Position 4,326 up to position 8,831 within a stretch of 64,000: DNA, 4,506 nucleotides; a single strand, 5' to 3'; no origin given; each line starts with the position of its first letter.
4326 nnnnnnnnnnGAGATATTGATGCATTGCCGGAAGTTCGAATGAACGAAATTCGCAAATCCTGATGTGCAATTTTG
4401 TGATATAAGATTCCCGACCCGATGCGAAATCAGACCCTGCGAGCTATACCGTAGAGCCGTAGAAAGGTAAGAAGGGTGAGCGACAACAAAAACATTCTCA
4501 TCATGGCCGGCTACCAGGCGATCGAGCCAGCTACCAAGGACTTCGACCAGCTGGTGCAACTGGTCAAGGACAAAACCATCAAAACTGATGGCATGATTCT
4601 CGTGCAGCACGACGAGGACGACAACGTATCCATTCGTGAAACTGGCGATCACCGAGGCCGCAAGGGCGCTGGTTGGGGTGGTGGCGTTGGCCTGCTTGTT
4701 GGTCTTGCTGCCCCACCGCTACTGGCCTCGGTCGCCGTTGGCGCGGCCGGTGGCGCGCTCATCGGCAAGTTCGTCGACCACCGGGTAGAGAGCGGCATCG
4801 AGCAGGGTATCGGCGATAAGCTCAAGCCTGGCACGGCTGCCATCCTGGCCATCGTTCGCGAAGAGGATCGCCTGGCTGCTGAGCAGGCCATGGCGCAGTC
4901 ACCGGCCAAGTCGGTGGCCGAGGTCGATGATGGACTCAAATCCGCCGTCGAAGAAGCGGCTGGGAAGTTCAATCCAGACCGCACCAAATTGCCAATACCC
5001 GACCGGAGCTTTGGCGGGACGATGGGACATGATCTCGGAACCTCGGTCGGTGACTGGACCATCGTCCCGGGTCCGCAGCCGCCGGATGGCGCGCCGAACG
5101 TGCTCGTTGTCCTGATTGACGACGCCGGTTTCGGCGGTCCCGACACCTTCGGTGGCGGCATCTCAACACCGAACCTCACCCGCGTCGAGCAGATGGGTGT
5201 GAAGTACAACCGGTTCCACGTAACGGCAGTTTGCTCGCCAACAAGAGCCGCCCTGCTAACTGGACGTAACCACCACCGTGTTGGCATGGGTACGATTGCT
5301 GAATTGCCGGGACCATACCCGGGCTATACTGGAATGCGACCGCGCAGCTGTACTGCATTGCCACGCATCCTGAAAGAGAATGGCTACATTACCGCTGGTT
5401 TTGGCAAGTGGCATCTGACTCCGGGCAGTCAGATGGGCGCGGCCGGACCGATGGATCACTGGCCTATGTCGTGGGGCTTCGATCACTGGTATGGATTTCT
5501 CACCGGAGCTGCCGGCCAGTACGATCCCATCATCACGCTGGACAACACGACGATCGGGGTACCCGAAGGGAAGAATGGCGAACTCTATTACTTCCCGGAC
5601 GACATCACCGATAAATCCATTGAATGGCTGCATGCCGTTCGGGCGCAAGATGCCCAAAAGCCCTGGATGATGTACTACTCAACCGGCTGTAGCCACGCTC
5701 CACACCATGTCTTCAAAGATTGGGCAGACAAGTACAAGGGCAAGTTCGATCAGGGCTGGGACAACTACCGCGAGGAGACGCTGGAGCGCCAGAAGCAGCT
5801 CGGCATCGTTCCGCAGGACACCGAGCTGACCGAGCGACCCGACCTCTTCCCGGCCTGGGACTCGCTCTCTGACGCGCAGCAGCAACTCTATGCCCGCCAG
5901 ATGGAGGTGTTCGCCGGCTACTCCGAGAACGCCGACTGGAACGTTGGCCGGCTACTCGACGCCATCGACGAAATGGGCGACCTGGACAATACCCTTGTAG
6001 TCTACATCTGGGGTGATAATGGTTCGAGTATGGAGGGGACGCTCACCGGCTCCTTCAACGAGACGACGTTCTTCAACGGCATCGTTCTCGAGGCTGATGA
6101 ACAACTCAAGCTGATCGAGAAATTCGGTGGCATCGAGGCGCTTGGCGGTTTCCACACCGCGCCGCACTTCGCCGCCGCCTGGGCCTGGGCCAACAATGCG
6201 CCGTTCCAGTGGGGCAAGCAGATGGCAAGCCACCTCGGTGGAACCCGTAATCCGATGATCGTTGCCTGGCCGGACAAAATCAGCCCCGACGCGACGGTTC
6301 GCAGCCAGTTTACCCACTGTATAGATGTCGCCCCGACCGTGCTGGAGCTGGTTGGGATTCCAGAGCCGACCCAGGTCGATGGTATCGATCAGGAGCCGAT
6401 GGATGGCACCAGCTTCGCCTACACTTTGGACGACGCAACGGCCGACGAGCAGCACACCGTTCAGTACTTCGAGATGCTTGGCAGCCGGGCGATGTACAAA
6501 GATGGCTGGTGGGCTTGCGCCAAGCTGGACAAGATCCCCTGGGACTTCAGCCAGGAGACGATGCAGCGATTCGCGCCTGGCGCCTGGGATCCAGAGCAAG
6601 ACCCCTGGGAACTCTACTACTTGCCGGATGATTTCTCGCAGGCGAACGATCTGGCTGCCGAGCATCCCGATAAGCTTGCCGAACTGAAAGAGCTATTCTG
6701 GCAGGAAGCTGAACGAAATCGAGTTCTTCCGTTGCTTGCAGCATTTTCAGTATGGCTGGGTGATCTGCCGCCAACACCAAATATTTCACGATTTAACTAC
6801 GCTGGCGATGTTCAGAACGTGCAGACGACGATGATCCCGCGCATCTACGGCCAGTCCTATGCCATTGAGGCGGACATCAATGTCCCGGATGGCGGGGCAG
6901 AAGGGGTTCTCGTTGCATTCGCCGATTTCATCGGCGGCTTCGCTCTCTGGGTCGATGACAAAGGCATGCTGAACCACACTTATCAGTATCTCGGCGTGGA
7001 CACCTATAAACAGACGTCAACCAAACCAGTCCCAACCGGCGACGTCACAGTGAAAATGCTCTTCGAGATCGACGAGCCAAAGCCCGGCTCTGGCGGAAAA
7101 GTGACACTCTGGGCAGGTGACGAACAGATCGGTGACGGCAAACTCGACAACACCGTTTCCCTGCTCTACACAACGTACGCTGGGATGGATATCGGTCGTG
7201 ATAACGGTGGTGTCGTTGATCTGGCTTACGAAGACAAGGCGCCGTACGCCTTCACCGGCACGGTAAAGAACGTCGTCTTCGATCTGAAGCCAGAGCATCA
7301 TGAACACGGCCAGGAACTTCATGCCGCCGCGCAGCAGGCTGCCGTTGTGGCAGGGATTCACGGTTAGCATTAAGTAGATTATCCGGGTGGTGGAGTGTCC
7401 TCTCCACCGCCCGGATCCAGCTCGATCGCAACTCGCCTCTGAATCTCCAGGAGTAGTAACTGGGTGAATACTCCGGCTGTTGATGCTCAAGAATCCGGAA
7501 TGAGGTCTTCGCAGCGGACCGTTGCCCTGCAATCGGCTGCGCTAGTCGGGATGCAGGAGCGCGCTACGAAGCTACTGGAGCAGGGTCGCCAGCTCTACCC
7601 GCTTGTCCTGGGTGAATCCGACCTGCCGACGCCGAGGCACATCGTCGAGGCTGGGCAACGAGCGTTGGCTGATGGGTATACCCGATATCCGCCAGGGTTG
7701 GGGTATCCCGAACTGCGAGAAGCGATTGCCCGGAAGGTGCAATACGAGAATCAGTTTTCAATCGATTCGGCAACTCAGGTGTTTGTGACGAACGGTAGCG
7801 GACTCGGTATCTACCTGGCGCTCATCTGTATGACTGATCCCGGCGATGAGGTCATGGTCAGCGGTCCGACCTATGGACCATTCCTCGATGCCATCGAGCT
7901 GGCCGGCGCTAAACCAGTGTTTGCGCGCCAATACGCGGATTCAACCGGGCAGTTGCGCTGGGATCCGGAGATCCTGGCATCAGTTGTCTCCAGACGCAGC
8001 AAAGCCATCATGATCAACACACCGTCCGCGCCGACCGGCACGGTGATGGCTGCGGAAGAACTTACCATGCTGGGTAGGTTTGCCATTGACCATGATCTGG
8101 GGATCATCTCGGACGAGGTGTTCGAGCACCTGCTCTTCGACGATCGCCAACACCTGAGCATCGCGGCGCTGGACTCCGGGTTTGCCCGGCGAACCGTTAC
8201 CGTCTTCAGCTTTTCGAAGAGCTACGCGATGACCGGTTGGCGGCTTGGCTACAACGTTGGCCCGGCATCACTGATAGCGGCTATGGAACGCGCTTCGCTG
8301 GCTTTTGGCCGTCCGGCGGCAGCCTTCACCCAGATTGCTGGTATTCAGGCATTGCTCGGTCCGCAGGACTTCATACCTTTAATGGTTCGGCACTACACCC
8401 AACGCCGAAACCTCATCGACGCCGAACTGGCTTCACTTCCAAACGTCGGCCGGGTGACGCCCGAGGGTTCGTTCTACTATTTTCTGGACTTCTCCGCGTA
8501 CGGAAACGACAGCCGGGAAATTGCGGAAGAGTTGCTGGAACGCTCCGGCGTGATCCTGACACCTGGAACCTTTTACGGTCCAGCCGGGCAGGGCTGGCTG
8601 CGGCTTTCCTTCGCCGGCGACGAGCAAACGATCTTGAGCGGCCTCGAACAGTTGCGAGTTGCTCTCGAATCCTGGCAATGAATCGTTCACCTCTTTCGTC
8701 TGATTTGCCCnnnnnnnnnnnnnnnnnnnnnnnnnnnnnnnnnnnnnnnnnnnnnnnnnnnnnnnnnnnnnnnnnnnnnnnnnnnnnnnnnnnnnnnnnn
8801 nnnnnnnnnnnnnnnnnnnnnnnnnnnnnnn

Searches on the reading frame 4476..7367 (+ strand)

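Call 61: search_protein_families(library=pfam, proteins=[window:4476-7367:+], max_evalue=0.00001)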
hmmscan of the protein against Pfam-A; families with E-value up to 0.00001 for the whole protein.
window:4476-7367:+ (963 aa): 3 families
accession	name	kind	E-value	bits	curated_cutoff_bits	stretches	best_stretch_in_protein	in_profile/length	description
PF00884.28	Sulfatase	-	1.8e-65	221.6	25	1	207-628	1-301/301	Sulfatase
PF06897.17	DUF1269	-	6.2e-11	42.9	26.9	1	65-145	1-81/100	Protein of unknown function (DUF1269)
PF16347.10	SGSH_C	-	1.7e-07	32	29.3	1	590-642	16-67/154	N-sulphoglucosamine sulphohydrolase, C-terminal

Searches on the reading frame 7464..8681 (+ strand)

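Call 61: search_protein_families(library=pfam, proteins=[window:7464-8681:+], max_evalue=0.00001)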
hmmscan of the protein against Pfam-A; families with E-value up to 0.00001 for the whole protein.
window:7464-8681:+ (405 aa): 1 family
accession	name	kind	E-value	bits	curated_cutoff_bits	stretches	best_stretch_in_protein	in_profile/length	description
PF00155.27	Aminotran_1_2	-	2.4e-56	191.9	19.7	1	50-395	9-359/361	Aminotransferase class I and II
